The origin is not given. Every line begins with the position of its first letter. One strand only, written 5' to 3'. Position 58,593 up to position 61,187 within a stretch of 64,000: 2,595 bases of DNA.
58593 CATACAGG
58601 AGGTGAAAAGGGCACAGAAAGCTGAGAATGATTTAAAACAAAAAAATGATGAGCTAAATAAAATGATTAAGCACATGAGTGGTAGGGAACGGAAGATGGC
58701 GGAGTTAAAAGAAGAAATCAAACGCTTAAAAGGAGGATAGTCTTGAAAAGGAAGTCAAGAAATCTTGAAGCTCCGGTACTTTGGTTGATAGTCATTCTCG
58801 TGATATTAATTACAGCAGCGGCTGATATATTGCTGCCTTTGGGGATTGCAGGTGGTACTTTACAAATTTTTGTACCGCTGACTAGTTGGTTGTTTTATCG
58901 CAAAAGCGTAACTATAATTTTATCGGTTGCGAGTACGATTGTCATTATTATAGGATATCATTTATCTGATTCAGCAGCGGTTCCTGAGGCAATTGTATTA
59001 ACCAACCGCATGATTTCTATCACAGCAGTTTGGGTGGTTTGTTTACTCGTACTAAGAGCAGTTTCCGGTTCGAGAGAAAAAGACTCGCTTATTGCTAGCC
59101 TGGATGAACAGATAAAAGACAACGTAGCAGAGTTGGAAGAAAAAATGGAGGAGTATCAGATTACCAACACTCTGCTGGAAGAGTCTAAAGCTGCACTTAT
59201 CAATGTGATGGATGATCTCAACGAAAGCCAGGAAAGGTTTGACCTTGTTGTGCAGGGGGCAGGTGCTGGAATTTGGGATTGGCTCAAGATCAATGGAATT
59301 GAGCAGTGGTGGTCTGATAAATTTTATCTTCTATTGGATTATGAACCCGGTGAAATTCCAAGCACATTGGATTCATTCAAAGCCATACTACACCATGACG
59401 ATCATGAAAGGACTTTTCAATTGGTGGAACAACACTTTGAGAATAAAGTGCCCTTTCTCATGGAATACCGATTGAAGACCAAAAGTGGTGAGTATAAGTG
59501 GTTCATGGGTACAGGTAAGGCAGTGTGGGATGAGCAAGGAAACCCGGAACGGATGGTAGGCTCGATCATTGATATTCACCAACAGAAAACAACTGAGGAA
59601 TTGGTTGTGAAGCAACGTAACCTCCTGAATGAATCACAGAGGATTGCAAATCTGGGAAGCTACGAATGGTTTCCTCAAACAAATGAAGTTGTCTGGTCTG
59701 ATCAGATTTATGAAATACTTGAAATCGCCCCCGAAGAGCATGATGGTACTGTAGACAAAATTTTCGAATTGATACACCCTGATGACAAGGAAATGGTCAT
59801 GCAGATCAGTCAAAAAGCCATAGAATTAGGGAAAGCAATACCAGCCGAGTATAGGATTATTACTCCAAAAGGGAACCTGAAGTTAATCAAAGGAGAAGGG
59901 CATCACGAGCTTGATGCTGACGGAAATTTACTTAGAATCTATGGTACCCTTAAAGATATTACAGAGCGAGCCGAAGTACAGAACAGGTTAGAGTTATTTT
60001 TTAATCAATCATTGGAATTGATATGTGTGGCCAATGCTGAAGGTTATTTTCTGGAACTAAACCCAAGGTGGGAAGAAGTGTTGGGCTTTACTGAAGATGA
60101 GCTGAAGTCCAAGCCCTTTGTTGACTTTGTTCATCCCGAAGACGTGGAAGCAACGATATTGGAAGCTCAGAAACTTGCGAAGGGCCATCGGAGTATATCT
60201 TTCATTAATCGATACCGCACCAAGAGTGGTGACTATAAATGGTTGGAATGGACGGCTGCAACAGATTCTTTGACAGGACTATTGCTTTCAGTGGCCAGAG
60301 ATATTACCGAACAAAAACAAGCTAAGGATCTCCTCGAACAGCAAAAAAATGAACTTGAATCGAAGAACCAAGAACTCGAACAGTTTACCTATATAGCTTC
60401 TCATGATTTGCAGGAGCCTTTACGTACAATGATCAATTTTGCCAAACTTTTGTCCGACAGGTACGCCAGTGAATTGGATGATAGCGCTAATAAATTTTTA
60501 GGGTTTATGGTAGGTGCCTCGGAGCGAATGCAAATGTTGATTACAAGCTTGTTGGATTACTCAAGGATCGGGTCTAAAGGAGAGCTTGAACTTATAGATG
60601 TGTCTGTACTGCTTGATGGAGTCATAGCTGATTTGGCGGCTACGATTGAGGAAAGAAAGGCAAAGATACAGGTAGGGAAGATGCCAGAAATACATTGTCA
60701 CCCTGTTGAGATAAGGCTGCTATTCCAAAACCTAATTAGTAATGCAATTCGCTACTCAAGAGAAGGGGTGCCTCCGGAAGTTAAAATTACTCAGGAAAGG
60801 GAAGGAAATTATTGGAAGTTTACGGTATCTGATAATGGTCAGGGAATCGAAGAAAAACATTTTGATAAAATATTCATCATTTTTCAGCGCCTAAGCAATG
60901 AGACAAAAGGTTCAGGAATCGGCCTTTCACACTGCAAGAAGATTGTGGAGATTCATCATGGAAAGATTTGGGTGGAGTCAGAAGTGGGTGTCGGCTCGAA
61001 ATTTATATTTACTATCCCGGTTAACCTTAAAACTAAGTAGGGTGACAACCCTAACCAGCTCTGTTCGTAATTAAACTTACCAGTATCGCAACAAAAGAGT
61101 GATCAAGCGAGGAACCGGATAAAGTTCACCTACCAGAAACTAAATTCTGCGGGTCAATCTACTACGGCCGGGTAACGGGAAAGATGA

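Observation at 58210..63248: Stand-alone plant-type (ETR1-like) ethylene-binding domain protein coupled to a PAS histidine kinase and a REC-HPt / REC / LytTR phosphorelay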

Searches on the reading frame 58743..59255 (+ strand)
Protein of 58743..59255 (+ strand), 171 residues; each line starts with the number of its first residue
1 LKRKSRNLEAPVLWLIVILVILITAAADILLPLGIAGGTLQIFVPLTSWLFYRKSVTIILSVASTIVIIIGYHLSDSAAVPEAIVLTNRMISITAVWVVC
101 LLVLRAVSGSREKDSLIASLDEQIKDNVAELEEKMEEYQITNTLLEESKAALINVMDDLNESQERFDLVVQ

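Call 23: search_protein_families(library=pfam, proteins=[window:58743-59255:+], max_evalue=1)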
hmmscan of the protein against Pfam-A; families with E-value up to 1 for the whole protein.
seq(171 aa): 6 families
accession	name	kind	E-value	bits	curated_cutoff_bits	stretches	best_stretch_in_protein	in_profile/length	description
PF21782.3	PKMT_2nd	-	0.13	13.1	27.8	1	86-159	20-93/98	PKMT, C-terminal winged helix domain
PF07331.16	TctB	-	0.17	12.5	29.1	1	4-70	60-126/137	Tripartite tricarboxylate transporter TctB family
PF12036.14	DUF3522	-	0.22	12.1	29.3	1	42-105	15-90/188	Protein of unknown function (DUF3522)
PF09843.14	DUF2070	-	0.32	9.7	30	1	15-120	20-135/561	Predicted membrane protein (DUF2070)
PF20966.2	MASE6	-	0.41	11.1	27.4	1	39-100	93-156/170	MASE6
PF01594.21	AI-2E_transport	-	0.44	10.1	34.3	0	13-95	5-87/327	AI-2E family transporter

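Call 51: search_protein_representatives(protein=window:58743-59162:+)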
Query: 140 residues. Proteins with E-value up to 0.001 (for the whole library): 706; up to 1e-10: 9; up to 1e-30: 1. The best 150 are listed.
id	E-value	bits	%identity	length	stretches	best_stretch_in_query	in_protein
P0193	1.6e-77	273.6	100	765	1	1-140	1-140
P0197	1.1e-16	77.0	32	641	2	5-104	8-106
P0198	1.8e-13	66.6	42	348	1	16-114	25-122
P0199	5.2e-12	61.9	32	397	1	15-133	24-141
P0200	9.1e-12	61.1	36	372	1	12-135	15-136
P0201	3.0e-11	59.4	30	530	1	3-137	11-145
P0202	3.7e-11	59.1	38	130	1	15-108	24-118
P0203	4.7e-11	58.8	32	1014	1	7-137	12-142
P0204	8.3e-11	58.0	34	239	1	20-133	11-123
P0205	1.9e-10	56.8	31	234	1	9-134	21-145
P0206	2.4e-10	56.5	33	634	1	10-137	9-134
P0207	3.5e-10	56.0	32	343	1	14-133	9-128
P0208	3.7e-10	55.9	34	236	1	17-130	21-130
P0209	3.8e-10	55.9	33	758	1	12-115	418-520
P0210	4.0e-10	55.8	29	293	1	12-139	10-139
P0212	4.5e-10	55.6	32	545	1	18-137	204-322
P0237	7.7e-09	51.7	28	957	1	3-139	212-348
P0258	4.0e-08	49.3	37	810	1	4-105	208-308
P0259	4.1e-08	49.3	29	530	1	23-137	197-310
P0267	5.0e-08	49.0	33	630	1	6-113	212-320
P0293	1.5e-07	47.5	29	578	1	13-134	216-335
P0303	2.0e-07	47.1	36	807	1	10-117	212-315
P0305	2.0e-07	47.0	32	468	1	10-125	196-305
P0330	5.8e-07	45.6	32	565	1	18-137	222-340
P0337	6.7e-07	45.4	29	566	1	14-137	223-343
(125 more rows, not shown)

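Call 52: search_protein_families(library=pfam, proteins=[P0212, P0237, P0258, P0259, P0267, P0293, P0303, P0305, P0330, P0337], max_evalue=0.0001)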
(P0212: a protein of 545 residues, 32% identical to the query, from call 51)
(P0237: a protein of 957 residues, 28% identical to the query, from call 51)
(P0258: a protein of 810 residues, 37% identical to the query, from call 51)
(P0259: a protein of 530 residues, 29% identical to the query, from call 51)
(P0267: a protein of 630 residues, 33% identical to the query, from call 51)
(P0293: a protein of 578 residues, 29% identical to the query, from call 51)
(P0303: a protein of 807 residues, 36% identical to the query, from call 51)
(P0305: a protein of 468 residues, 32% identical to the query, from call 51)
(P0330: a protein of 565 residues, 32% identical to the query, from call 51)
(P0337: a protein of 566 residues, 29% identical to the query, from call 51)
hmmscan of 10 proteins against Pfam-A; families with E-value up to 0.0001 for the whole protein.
P0212 (545 aa): 2 families
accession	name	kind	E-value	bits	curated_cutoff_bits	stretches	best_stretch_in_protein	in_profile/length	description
PF02518.31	HATPase_c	-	2e-27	96.2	26.4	1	432-539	3-108/111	Histidine kinase-, DNA gyrase B-, and HSP90-like ATPase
PF00512.31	HisKA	-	1.8e-07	31.5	26.9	1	323-389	2-65/66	His Kinase A (phospho-acceptor) domain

P0237 (957 aa): 11 families
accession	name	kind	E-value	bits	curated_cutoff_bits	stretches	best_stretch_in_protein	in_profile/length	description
PF13426.13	PAS_9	-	1.2e-44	151.3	27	3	475-580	1-103/103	PAS domain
PF08447.18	PAS_3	-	3.2e-33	114.3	25.6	2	617-706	2-87/89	PAS fold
PF00989.32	PAS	-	2.9e-32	111.5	22.6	2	466-578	2-113/113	PAS fold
PF02518.31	HATPase_c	-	6.1e-30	104.4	26.4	1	844-954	2-110/111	Histidine kinase-, DNA gyrase B-, and HSP90-like ATPase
PF08448.16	PAS_4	-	4.3e-24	85.3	23.1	1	471-582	1-109/110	PAS fold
PF13188.13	PAS_8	-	1.2e-20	73.1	21.8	1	466-516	2-49/65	PAS domain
PF00512.31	HisKA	-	7.1e-15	55.3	26.9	1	735-801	2-65/66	His Kinase A (phospho-acceptor) domain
PF14598.12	PAS_11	-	3e-09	37.2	25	0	370-432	16-78/109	PAS domain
PF24820.1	Diguanyl_cycl_sensor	-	9.7e-08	32.4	28.1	1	472-572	3-105/109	Diguanylate cyclase-like sensor domain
PF12860.13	PAS_7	-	2.7e-07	31.2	27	0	471-585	1-114/115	PAS fold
PF14501.12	HATPase_c_5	-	4.1e-05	23.9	22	1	848-940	6-91/102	GHKL domain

P0258 (810 aa): 7 families
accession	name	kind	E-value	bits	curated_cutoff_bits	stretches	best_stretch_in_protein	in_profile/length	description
PF08447.18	PAS_3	-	6.8e-36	122.8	25.6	2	344-430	2-88/89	PAS fold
PF02518.31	HATPase_c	-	5.3e-28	98.1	26.4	1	695-801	5-110/111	Histidine kinase-, DNA gyrase B-, and HSP90-like ATPase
PF13426.13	PAS_9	-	2.8e-27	95.4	27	2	460-561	6-103/103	PAS domain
PF00989.32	PAS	-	4.2e-15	56.2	22.6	1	447-559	3-113/113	PAS fold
PF08448.16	PAS_4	-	9.7e-14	52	23.1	1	469-561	16-107/110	PAS fold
PF00512.31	HisKA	-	4.3e-12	46.3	26.9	1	583-648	2-64/66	His Kinase A (phospho-acceptor) domain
PF13581.12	HATPase_c_2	-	1.5e-06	28.7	27.4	1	703-773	39-107/127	Histidine kinase-like ATPase domain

P0259 (530 aa): 2 families
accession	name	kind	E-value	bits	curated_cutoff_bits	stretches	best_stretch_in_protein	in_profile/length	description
PF02518.31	HATPase_c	-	1.9e-22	80.2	26.4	1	424-528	8-110/111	Histidine kinase-, DNA gyrase B-, and HSP90-like ATPase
PF00512.31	HisKA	-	9.2e-07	29.3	26.9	1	312-376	3-64/66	His Kinase A (phospho-acceptor) domain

P0267 (630 aa): 4 families
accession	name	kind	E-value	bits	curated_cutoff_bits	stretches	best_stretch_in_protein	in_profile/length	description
PF13185.12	GAF_2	-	1.1e-18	68.2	28.6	1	353-499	2-136/136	GAF domain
PF08447.18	PAS_3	-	1.7e-11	44.7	25.6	1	543-582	3-42/89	PAS fold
PF01590.32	GAF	-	3e-09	37.9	22.4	1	356-496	3-131/133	GAF domain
PF13492.12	GAF_3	-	1.7e-05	25.7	27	1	455-499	84-128/129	GAF domain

P0293 (578 aa): 1 family
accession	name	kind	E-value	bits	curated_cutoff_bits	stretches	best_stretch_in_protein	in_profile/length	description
PF02518.31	HATPase_c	-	6.4e-15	56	26.4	1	450-559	2-110/111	Histidine kinase-, DNA gyrase B-, and HSP90-like ATPase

P0303 (807 aa): 8 families
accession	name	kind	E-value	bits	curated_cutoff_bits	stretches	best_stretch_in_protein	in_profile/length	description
PF02518.31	HATPase_c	-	6.5e-24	84.9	26.4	1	681-787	4-108/111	Histidine kinase-, DNA gyrase B-, and HSP90-like ATPase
PF13426.13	PAS_9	-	4.7e-16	59.4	27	1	331-433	3-103/103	PAS domain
PF00989.32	PAS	-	2.9e-15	56.7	22.6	1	323-431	5-113/113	PAS fold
PF08448.16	PAS_4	-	4.1e-14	53.2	23.1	1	453-557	2-107/110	PAS fold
PF08447.18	PAS_3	-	4.1e-13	49.8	25.6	1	343-425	3-86/89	PAS fold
PF13188.13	PAS_8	-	3e-08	33.7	21.8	0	319-374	1-56/65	PAS domain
PF00512.31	HisKA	-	1.5e-07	31.8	26.9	1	572-636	2-63/66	His Kinase A (phospho-acceptor) domain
PF13581.12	HATPase_c_2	-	6.9e-06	26.5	27.4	1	691-763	40-110/127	Histidine kinase-like ATPase domain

P0305 (468 aa): 2 families
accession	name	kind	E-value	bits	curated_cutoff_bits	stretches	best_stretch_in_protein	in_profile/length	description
PF02518.31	HATPase_c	-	2.1e-11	44.7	26.4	1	420-467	4-50/111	Histidine kinase-, DNA gyrase B-, and HSP90-like ATPase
PF00512.31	HisKA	-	6.1e-07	29.8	26.9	1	311-375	2-63/66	His Kinase A (phospho-acceptor) domain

P0330 (565 aa): 2 families
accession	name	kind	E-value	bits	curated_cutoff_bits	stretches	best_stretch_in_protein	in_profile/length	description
PF02518.31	HATPase_c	-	3.8e-22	79.3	26.4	1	450-558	3-109/111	Histidine kinase-, DNA gyrase B-, and HSP90-like ATPase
PF00512.31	HisKA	-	9.7e-10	38.8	26.9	1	342-407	3-65/66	His Kinase A (phospho-acceptor) domain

P0337 (566 aa): 2 families
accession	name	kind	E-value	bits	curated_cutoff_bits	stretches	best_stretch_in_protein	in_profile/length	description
PF02518.31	HATPase_c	-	1.2e-22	80.9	26.4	1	454-564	4-110/111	Histidine kinase-, DNA gyrase B-, and HSP90-like ATPase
PF00512.31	HisKA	-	1.7e-07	31.6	26.9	1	345-409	3-64/66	His Kinase A (phospho-acceptor) domain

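Call 74: find_homologous_proteins(query=window:58743-59192:+, max_evalue=0.001)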
Query window:58743-59192:+: 128 candidates shared short words with the query, none scored E <= 0.001.

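Call 83: predict_structure(protein=window:58743-59252:+)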
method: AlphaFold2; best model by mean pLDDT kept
length: 170 residues; sequences in the alignment: 1
mean_pLDDT: 53.3   pTM: 0.27
mean pLDDT of the five models: 53.3, 49.0, 45.7, 45.3, 43.5
residues with pLDDT >= 90: 0; 70-90: 17; 50-70: 68; < 50: 85
segments of 3 or more residues with pLDDT < 50: 30-32, 35-80, 82-87, 89-98, 103-109
pLDDT, mean of each block of 10 residues (from residue 1): 49 57 55 48 45 45 47 44 46 48 48 52 60 60 67 74 60
secondary structure, 60 per line:
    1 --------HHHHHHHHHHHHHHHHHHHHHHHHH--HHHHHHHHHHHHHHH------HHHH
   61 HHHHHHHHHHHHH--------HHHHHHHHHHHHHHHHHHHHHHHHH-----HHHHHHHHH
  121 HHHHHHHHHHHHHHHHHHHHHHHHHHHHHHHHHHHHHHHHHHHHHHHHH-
elements in order: H9-33 H36-50 H57-73 H82-106 H112-169

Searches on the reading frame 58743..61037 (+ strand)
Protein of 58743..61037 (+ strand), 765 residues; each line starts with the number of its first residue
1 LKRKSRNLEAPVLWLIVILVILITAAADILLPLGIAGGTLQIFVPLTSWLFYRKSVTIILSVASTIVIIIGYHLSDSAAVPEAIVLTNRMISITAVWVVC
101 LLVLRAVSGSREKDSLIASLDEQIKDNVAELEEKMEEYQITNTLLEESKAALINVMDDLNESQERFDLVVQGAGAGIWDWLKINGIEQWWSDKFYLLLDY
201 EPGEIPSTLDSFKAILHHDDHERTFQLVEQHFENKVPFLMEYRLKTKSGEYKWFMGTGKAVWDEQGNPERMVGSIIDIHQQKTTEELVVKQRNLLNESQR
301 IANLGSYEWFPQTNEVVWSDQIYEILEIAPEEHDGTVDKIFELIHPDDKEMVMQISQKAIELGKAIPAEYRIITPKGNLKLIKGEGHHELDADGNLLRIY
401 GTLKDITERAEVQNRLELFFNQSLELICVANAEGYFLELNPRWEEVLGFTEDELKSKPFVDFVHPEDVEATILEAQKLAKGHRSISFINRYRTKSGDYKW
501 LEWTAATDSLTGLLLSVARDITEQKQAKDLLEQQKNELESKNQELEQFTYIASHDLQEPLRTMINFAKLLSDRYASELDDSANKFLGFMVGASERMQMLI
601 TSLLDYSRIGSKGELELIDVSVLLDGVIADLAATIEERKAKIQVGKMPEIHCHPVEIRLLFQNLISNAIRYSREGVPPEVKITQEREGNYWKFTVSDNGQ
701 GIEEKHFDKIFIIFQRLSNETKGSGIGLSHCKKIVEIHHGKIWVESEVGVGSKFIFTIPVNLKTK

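Call 3: search_protein_families(library=pfam, proteins=[window:58743-61037:+], max_evalue=0.01)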
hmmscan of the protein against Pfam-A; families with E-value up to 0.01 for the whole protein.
window:58743-61037:+ (765 aa): 9 families
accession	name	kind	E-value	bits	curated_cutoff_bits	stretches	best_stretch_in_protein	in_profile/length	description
PF08447.18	PAS_3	-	2.2e-53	178.9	25.6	3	190-274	4-88/89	PAS fold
PF02518.31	HATPase_c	-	1.1e-24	87.4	26.4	1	654-760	3-109/111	Histidine kinase-, DNA gyrase B-, and HSP90-like ATPase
PF00989.32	PAS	-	2.9e-19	69.6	22.6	3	415-505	2-93/113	PAS fold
PF13426.13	PAS_9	-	6.7e-17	62.1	27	2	427-523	4-103/103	PAS domain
PF08448.16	PAS_4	-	7.5e-13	49.1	23.1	1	420-525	1-109/110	PAS fold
PF00512.31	HisKA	-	3.6e-11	43.4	26.9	1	545-611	2-65/66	His Kinase A (phospho-acceptor) domain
PF13188.13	PAS_8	-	4.8e-06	26.7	21.8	1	414-468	1-55/65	PAS domain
PF14598.12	PAS_11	-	6.8e-05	23.2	25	0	433-500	11-78/109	PAS domain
PF14501.12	HATPase_c_5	-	0.00085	19.6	22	1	654-747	3-91/102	GHKL domain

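Call 21: list_cluster_members(proteins=[P0001, window:58743-61037:+, window:61322-62089:+, window:62092-62475:+, window:62541-63245:+, window:57315-58085:+])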
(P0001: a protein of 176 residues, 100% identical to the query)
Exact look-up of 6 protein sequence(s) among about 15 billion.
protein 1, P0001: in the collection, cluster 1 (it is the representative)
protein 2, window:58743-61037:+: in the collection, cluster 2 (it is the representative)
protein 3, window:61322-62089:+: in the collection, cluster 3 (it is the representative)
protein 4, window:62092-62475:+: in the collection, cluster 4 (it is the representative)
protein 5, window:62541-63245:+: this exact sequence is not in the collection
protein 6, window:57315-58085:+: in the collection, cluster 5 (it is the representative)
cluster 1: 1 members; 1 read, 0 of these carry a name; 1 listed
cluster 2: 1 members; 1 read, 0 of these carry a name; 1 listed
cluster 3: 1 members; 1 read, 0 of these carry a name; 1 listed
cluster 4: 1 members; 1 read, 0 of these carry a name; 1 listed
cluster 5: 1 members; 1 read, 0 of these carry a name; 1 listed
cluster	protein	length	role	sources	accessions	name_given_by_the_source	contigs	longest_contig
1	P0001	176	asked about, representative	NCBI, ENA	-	-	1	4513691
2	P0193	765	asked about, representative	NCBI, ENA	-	-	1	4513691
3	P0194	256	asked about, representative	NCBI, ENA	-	-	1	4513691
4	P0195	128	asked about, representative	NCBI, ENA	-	-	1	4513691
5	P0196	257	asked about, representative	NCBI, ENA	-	-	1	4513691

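Call 63: search_protein_families(library=ncbifam, proteins=[window:58743-61037:+], max_evalue=0.00001)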
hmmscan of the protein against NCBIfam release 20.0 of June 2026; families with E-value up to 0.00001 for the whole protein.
window:58743-61037:+ (765 aa): 76 families (the best 25 are shown)
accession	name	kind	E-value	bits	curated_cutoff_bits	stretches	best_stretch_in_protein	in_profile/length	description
NF046044.1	PnpS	equivalog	1.4e-43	149.4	400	1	407-759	48-390/390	two-component system histidine kinase PnpS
NF041880.1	EPS_EpsF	equivalog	2e-43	148.6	900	1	440-756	170-489/492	response regulator EpsF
NF052573.1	HisKinEspAMyxo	equivalog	2.1e-43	148.4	1400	2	290-758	127-609/755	serine histidine kinase EspA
NF047874.1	MASE3_PAS_HK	subfamily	2.7e-40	138.8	560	1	411-762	262-627/655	MASE3 domain-containing sensor histidine kinase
NF047465.1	hybrid_HK_LvrA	exception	8.4e-40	136.5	1200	1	532-759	587-817/819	hybrid histidine kinase/response regulator LvrA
TIGR02966.1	phoR_proteo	equivalog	1.6e-39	135.9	334.2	1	426-757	18-332/333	phosphate regulon sensor histidine kinase PhoR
NF007298.0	PRK09776.1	equivalog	8.8e-38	129.8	1135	3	247-414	383-548/1111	diguanylate cyclase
NF041777.1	sens_FixL_Rhizob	equivalog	9.7e-37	126.7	850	2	517-761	232-482/485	sensor protein FixL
NF006800.0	PRK09303.1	equivalog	2e-36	125.8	342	1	530-761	136-378/383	histidine kinase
NF033092.0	HK_WalK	equivalog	1.3e-33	116.5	725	1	529-760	361-594/594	cell wall metabolism sensor histidine kinase WalK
TIGR00229.1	sensory_box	domain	4.6e-32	110.8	22.9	2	411-528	2-123/126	PAS domain S-box protein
NF053781.1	cdiGMPphdstlr2612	equivalog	6e-31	107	1600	1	157-416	580-836/1268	Tlr1612 family c-di-GMP phosphodiesterase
NF008302.0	PRK11091.1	equivalog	2.5e-30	105.4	838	1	415-762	156-507/779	aerobic respiration two-component sensor histidine kinase ArcB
NF008468.0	PRK11360.1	equivalog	6.2e-30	104.1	646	1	411-763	265-611/616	two-component system sensor histidine kinase AtoS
TIGR02956.1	TMAO_torS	equivalog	1.3e-29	102.9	676.5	1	534-761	453-683/967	TMAO reductase system sensor histidine kinase/response regulator TorS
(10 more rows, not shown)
